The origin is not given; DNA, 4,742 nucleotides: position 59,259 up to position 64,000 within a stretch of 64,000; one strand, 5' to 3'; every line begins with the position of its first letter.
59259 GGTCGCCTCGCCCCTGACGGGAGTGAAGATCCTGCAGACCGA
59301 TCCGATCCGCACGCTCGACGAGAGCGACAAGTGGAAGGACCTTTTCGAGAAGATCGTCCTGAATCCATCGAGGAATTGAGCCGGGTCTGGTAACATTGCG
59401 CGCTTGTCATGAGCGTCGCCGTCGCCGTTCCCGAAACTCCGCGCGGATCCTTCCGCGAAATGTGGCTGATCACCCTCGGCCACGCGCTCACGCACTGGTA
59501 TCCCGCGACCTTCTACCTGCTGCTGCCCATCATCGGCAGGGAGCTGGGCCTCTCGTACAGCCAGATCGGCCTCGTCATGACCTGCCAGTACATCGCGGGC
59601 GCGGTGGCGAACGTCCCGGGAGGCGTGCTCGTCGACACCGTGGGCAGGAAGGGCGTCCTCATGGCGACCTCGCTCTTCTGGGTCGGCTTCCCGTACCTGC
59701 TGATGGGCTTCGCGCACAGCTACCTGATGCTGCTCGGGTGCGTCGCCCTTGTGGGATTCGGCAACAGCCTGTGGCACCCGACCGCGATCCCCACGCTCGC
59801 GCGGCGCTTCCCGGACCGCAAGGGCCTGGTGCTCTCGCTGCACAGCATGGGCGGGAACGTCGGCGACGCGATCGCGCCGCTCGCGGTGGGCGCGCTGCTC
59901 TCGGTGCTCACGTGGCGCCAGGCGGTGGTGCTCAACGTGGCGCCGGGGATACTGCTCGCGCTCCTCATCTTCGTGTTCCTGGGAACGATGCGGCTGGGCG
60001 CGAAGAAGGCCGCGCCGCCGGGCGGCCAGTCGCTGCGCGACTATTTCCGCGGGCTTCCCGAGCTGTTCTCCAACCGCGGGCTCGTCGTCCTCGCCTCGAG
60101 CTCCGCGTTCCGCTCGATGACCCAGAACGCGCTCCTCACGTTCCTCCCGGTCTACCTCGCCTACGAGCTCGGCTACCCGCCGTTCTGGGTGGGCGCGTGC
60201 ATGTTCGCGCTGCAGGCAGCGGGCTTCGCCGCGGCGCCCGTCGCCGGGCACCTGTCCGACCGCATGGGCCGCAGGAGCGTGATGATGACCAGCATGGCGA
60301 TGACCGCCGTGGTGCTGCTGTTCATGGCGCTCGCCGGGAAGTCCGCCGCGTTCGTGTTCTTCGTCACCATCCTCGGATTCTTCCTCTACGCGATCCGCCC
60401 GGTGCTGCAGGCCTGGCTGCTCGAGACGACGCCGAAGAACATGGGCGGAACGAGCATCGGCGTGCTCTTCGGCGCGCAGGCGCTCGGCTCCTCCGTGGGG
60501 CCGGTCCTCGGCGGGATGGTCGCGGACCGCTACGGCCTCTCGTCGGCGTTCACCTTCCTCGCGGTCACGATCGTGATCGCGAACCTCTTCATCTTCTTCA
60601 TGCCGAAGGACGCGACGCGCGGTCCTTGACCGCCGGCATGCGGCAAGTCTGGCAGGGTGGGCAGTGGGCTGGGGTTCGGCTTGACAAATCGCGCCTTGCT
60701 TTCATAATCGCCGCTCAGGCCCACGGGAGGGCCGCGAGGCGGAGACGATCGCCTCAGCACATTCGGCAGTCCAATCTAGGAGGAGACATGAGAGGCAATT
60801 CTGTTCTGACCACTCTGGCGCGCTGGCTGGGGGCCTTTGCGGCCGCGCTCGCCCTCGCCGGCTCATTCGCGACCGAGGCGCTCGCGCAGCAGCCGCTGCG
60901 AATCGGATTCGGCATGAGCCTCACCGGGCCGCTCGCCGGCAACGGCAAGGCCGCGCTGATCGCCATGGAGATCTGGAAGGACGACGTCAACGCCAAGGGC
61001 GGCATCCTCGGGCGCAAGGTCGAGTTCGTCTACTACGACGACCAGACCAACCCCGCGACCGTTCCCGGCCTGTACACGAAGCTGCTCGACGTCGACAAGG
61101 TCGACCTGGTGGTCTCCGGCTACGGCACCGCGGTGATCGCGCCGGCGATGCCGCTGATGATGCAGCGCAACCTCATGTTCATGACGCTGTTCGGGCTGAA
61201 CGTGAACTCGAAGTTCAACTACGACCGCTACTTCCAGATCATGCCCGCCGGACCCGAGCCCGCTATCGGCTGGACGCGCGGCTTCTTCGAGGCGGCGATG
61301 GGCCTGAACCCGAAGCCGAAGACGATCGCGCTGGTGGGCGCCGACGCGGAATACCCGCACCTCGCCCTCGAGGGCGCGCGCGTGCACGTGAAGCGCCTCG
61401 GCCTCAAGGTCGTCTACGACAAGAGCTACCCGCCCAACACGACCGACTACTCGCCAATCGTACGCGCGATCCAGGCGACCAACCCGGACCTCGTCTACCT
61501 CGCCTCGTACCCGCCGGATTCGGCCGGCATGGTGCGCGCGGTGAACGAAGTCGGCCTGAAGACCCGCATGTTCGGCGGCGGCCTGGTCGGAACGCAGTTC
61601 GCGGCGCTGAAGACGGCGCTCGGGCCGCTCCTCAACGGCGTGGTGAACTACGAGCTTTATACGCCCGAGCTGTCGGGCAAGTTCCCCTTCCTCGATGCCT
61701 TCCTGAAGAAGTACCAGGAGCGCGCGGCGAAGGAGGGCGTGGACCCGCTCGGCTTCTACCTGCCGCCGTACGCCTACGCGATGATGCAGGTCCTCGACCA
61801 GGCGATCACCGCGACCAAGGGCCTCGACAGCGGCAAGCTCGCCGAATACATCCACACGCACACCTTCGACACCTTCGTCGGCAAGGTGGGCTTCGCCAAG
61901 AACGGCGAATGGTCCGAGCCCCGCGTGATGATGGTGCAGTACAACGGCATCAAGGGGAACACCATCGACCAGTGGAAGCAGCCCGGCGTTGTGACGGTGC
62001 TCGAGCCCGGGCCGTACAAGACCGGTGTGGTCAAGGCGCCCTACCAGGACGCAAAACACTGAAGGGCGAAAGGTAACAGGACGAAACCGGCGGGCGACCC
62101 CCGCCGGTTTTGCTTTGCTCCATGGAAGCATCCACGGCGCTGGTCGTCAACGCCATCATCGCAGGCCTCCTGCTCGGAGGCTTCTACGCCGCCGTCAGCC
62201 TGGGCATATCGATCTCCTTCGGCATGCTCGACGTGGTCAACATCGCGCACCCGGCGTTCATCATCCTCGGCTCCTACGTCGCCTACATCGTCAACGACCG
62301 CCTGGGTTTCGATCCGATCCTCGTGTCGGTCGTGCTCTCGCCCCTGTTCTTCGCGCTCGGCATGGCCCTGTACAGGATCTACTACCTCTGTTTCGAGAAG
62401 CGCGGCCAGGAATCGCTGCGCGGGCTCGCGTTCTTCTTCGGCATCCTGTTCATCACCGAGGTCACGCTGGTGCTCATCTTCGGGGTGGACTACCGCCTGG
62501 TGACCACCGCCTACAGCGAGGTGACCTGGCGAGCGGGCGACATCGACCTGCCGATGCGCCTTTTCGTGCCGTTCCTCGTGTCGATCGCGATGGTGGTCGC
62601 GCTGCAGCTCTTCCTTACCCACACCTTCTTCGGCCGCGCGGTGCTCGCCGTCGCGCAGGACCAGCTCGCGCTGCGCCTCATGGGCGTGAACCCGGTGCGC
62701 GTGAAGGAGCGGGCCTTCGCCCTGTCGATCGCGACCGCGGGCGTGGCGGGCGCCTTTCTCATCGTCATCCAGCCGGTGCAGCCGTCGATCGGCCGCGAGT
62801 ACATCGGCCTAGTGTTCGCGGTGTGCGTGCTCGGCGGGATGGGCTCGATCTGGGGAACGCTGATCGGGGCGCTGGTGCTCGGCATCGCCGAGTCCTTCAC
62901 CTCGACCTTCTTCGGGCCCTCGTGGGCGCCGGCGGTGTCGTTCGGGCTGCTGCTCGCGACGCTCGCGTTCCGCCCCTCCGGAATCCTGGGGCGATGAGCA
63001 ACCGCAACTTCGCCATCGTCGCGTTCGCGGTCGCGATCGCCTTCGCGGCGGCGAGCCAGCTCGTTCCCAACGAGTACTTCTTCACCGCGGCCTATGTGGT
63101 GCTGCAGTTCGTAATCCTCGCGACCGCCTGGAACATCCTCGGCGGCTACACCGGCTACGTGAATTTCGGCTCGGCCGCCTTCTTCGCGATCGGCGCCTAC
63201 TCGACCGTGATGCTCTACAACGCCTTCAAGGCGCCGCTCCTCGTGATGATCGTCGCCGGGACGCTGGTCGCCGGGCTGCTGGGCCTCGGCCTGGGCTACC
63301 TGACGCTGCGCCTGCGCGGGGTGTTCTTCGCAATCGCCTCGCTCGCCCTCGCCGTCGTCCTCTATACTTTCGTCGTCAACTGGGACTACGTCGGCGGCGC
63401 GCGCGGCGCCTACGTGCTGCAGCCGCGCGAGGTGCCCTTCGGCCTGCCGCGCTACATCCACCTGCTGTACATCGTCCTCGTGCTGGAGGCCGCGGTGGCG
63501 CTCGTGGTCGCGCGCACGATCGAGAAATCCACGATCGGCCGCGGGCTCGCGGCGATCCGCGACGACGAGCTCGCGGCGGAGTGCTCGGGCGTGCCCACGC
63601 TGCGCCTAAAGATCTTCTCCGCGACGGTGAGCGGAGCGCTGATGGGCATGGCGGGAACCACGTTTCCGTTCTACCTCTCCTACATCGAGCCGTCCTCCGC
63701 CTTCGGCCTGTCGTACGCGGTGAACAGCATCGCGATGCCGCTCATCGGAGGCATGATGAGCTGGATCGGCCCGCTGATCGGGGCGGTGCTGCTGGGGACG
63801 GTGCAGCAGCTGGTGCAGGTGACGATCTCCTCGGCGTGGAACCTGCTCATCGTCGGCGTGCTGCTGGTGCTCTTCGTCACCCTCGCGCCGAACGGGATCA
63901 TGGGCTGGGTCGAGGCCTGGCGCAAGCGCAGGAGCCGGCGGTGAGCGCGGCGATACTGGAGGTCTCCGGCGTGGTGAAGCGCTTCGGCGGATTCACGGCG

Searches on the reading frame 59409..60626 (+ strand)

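Call 5: search_protein_families(library=pfam, proteins=[window:59409-60626:+], max_evalue=0.001)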
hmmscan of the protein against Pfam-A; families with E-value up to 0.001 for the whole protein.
window:59409-60626:+ (406 aa): 5 families
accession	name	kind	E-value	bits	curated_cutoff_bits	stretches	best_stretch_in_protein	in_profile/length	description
PF07690.21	MFS_1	-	2.9e-55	188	33.4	2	33-273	13-252/347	Major Facilitator Superfamily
PF12832.13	MFS_1_like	-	9.4e-14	51.7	25.2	1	45-383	28-373/373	MFS_1 like family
PF13347.12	MFS_2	-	2.1e-10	40.2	27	1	151-336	148-338/427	MFS/sugar transport protein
PF00083.30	Sugar_tr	-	1e-08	35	22.3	0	49-189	44-190/452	Sugar (and other) transporter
PF05977.19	MFS_3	-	5.1e-08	32.2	27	1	67-397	61-392/524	Transmembrane secretion effector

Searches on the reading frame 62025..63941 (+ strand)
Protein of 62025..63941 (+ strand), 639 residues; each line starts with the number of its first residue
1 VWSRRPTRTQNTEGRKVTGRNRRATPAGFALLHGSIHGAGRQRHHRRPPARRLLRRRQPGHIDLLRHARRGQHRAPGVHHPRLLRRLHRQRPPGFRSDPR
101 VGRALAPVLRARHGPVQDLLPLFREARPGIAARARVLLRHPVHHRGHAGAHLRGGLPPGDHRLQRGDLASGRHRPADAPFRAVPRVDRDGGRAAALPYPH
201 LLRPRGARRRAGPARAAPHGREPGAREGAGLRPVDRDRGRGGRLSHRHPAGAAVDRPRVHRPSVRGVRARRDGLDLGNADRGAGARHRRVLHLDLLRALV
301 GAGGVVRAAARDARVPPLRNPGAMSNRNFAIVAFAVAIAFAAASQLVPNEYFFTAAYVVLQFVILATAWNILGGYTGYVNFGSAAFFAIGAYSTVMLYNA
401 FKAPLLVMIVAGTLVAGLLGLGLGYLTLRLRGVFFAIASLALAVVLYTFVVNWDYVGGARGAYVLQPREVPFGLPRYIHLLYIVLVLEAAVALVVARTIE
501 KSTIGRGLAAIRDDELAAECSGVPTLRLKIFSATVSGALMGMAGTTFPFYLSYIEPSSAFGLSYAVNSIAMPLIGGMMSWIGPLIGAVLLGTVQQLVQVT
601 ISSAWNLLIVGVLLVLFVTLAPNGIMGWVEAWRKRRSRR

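Call 5: search_protein_families(library=pfam, proteins=[window:62025-63941:+], max_evalue=0.001)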
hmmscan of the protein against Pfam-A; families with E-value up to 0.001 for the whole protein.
window:62025-63941:+ (639 aa): 1 family
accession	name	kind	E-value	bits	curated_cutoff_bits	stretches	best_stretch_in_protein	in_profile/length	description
PF02653.21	BPD_transp_2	-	1.3e-37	129.8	26.8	1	353-617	3-268/269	Branched-chain amino acid transport system / permease component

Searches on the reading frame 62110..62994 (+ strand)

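Call 67: search_protein_families(library=pfam, proteins=[window:62110-62994:+], max_evalue=0.001)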
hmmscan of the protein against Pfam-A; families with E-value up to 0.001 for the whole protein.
window:62110-62994:+ (295 aa): 1 family
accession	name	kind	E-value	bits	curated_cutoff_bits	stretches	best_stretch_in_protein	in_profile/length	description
PF02653.21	BPD_transp_2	-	5.4e-32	111.4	26.8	1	16-285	2-269/269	Branched-chain amino acid transport system / permease component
